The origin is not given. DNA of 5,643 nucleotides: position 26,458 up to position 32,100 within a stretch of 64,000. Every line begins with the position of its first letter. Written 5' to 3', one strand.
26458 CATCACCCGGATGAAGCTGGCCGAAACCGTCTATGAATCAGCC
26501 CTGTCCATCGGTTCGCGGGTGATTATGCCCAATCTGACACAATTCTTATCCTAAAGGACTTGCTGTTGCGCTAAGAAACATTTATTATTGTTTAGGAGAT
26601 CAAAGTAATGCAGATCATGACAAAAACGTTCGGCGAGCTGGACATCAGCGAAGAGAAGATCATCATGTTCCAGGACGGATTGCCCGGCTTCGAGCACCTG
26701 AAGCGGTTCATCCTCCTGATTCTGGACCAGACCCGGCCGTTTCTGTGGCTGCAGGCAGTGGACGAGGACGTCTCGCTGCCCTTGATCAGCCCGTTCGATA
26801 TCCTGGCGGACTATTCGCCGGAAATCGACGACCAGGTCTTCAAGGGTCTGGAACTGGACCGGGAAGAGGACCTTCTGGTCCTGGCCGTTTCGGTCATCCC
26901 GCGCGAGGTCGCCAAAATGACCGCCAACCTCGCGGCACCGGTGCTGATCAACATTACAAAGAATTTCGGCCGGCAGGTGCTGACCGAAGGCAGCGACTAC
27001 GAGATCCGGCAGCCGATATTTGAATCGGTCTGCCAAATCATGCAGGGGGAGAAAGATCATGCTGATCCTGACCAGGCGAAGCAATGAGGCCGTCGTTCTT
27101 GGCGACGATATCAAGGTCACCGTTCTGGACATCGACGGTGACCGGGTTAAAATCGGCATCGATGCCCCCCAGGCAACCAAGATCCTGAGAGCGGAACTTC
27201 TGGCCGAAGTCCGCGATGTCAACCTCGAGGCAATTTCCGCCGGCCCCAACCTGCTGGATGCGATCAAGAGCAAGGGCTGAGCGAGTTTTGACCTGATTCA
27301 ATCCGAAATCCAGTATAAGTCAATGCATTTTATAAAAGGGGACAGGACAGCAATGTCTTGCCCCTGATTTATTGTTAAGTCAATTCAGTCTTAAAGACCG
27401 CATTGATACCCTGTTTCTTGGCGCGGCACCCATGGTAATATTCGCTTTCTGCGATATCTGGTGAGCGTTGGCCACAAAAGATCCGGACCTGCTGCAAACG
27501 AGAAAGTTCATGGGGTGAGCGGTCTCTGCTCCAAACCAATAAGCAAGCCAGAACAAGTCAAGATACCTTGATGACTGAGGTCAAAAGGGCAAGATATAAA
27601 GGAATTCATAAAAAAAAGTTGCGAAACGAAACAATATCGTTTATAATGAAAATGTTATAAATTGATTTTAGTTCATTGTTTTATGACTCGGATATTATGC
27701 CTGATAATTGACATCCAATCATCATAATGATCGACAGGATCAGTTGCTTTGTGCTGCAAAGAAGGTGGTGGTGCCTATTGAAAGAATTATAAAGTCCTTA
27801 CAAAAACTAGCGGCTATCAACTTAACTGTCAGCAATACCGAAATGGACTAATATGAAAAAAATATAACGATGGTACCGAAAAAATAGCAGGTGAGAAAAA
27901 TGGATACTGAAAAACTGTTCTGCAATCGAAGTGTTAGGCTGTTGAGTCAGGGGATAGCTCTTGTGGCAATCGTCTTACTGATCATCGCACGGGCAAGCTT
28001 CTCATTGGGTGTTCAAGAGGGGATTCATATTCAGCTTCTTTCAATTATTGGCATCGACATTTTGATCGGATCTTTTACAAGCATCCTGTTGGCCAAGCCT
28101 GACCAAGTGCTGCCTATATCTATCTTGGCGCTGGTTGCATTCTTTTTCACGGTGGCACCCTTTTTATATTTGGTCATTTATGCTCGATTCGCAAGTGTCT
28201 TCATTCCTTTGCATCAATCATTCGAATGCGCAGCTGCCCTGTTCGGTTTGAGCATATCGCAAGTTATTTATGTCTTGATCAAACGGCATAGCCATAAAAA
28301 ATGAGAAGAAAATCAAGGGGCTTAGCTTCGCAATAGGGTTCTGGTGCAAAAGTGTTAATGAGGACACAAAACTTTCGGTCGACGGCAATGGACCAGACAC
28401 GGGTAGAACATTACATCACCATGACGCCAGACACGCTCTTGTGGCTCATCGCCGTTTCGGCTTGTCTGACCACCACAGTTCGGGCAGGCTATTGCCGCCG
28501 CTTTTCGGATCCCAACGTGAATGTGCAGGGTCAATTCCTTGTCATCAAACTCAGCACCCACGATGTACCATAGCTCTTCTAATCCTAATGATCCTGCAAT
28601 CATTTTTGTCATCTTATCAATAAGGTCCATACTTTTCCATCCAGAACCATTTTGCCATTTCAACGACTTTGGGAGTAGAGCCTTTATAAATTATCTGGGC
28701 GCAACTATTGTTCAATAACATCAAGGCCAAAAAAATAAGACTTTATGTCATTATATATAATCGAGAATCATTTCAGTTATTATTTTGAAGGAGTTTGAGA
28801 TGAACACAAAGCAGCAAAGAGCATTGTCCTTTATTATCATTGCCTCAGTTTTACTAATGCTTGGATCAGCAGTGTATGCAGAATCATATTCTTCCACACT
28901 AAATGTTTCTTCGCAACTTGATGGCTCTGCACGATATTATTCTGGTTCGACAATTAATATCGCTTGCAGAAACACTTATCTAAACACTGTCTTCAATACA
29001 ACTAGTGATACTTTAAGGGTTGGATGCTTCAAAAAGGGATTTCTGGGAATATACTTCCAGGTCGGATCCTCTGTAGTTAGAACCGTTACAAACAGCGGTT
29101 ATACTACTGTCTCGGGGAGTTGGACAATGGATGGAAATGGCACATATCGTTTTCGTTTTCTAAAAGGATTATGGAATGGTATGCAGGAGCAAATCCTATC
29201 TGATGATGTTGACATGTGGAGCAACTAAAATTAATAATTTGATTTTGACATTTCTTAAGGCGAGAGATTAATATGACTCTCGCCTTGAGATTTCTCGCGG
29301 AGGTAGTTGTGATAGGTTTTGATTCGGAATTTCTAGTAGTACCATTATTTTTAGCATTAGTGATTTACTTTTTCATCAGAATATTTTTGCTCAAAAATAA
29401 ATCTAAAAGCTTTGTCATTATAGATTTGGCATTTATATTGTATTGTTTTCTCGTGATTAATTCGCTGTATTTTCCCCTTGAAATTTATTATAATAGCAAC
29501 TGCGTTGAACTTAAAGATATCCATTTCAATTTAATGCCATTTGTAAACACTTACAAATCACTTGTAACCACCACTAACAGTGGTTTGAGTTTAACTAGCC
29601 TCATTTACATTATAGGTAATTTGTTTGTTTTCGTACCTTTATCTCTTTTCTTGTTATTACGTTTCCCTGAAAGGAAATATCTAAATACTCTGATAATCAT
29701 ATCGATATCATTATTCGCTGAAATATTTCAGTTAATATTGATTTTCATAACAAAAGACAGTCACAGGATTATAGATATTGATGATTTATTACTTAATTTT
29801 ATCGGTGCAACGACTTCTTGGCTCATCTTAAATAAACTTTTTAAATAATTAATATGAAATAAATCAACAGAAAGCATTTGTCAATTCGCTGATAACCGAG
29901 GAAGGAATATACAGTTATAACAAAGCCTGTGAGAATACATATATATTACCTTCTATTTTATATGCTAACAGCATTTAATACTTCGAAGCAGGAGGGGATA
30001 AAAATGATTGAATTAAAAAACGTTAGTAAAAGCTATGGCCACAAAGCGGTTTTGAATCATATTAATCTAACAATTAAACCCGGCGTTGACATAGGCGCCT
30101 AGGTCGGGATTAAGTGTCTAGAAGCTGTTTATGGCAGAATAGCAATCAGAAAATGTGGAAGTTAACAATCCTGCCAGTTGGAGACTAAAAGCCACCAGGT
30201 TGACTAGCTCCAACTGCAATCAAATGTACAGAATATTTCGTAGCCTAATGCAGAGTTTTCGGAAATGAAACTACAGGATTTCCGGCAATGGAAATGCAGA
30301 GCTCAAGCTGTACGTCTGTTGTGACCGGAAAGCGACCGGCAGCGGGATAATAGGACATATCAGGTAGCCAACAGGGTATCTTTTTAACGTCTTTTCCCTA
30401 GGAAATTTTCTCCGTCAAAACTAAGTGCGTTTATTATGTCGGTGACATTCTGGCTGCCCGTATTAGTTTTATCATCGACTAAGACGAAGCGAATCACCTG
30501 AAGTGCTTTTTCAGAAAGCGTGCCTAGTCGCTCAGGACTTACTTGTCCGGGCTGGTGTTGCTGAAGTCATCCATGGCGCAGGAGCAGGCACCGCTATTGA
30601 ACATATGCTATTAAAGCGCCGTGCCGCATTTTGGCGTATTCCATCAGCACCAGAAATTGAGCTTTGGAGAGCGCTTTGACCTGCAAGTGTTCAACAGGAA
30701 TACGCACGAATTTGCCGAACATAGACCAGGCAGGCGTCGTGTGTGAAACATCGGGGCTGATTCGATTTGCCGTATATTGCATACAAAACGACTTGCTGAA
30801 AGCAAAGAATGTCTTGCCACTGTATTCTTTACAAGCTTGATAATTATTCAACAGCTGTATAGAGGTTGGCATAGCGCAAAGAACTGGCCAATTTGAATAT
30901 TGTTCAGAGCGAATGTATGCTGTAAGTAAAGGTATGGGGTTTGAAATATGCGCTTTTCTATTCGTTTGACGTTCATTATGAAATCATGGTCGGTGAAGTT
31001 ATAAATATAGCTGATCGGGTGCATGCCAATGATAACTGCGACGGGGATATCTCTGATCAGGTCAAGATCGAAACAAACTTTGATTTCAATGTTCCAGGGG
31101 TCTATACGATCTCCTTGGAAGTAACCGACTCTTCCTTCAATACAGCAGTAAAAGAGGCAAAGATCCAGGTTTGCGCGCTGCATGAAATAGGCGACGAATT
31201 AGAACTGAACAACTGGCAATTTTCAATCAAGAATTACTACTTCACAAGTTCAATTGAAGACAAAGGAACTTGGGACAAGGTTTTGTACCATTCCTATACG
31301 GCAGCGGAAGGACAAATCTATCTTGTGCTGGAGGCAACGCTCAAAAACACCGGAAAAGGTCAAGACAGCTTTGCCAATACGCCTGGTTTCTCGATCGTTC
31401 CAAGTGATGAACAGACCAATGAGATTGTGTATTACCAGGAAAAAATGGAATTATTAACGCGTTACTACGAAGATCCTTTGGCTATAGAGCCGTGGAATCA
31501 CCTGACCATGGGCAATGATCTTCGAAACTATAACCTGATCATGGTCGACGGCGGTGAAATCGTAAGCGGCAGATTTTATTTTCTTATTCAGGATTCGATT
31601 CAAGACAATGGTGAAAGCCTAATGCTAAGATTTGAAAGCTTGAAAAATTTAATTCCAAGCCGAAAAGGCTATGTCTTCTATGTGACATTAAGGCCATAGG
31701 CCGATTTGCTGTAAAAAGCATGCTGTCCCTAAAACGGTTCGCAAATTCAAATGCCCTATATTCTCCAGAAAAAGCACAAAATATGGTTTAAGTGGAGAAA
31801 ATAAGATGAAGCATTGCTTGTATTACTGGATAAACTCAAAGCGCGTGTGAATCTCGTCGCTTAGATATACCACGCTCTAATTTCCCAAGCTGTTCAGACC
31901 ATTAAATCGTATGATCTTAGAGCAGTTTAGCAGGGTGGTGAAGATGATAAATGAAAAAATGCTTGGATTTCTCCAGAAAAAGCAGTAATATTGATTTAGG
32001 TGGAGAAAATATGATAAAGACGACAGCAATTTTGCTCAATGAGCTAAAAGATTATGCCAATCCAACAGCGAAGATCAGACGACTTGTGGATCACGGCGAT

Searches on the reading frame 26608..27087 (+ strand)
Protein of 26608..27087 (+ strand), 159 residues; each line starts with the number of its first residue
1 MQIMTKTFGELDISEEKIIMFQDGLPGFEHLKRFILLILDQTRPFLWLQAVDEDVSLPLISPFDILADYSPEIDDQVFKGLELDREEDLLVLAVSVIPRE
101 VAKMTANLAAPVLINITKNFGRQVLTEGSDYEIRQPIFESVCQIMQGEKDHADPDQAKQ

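Call 73: search_protein_families(library=pfam, proteins=[window:26608-27087:+], max_evalue=0.01)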
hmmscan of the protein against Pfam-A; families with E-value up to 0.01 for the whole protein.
window:26608-27087:+ (159 aa): 1 family
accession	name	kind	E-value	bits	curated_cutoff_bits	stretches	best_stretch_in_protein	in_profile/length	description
PF02623.20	FliW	-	2.8e-35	121.2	25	1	19-137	1-122/122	FliW protein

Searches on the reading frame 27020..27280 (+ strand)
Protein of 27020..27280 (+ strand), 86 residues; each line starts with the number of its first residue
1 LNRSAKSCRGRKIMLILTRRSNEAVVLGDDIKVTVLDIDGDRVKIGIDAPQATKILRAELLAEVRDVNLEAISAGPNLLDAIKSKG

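Call 73: search_protein_families(library=pfam, proteins=[window:27020-27280:+], max_evalue=0.01)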
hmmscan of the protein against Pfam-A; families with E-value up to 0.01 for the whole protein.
window:27020-27280:+ (86 aa): 1 family
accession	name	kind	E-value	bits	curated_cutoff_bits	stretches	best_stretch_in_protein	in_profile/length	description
PF02599.21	CsrA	-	2.3e-22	79.1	27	1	14-65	1-52/53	Global regulator protein family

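Call 94: find_encoding_contigs(protein=window:27059-27280:+, flank=2000, max_places=4)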
Protein window:27059-27280:+ (73 aa): 3 contigs read that carry it; 3 places shown.
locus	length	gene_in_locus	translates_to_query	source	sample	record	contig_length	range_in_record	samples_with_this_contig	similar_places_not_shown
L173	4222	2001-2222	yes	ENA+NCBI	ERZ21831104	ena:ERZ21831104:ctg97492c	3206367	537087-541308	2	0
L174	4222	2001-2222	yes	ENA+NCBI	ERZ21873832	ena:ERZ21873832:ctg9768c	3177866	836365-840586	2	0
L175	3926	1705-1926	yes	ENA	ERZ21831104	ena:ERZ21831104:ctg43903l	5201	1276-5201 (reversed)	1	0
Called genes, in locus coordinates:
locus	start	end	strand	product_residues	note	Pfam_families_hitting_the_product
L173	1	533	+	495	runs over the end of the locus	PF22638:FlgK_D1, PF06429:Flg_bbr_C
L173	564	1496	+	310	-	PF00669:Flagellin_N, PF00700:Flagellin_C (weak)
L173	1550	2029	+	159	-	PF02623:FliW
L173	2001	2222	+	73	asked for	PF02599:CsrA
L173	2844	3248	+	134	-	-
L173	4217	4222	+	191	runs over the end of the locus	PF04892:VanZ-LLP1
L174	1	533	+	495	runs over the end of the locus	PF22638:FlgK_D1, PF06429:Flg_bbr_C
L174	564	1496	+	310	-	PF00669:Flagellin_N, PF00700:Flagellin_C (weak)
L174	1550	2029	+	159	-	PF02623:FliW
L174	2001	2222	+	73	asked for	PF02599:CsrA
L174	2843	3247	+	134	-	-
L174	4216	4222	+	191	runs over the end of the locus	PF04892:VanZ-LLP1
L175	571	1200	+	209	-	PF00700:Flagellin_C (weak)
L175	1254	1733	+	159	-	PF02623:FliW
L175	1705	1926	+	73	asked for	PF02599:CsrA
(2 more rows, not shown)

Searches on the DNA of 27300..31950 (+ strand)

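Call 86: search_dna_similar(query=window:27300-31950:+, collection=plasmids, mode=distant, max_rows=10)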
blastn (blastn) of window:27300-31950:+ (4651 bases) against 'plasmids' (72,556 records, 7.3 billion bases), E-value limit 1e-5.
No match.

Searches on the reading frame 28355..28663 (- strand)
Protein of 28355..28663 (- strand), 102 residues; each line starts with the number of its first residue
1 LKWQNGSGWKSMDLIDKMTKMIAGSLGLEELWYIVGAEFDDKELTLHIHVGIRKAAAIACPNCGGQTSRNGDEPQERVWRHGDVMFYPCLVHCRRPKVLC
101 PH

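Call 73: search_protein_families(library=pfam, proteins=[window:28355-28663:-], max_evalue=0.01)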
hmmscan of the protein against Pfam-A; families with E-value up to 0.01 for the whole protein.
window:28355-28663:- (102 aa): 1 family
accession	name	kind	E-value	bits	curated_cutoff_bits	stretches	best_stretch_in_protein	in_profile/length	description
PF14690.11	Zn_ribbon_ISL3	-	1.2e-08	35.6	25.5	1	58-102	3-46/47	zinc-finger of transposase IS204/IS1001/IS1096/IS1165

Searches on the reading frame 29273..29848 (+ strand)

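Call 4: search_protein_families(library=pfam, proteins=[window:29273-29848:+], max_evalue=1)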
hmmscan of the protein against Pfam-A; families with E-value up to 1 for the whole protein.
window:29273-29848:+ (191 aa): 1 family
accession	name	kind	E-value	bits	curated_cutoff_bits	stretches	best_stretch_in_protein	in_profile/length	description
PF04892.17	VanZ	-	1.6e-15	58.2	30.1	1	54-187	1-123/126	VanZ like family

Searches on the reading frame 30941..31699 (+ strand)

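Call 4: search_protein_families(library=pfam, proteins=[window:30941-31699:+], max_evalue=1)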
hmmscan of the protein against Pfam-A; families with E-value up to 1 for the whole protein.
window:30941-31699:+ (252 aa): 4 families
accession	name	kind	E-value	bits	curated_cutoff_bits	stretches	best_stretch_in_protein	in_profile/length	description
PF16403.11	Bact_surface_Ig-like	-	3.2e-07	30.7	27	1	27-77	22-71/71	Bacterial surface protein, Ig-like domain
PF11611.13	DUF4352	-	0.0042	17.8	25.9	1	81-161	1-70/122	Domain of unknown function (DUF4352)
PF18981.6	InlK_D3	-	0.0093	16.5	25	1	38-70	31-67/75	Internalin K domain (D3/D4)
PF18911.6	PKD_4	-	0.11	13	27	1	42-75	49-83/85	PKD domain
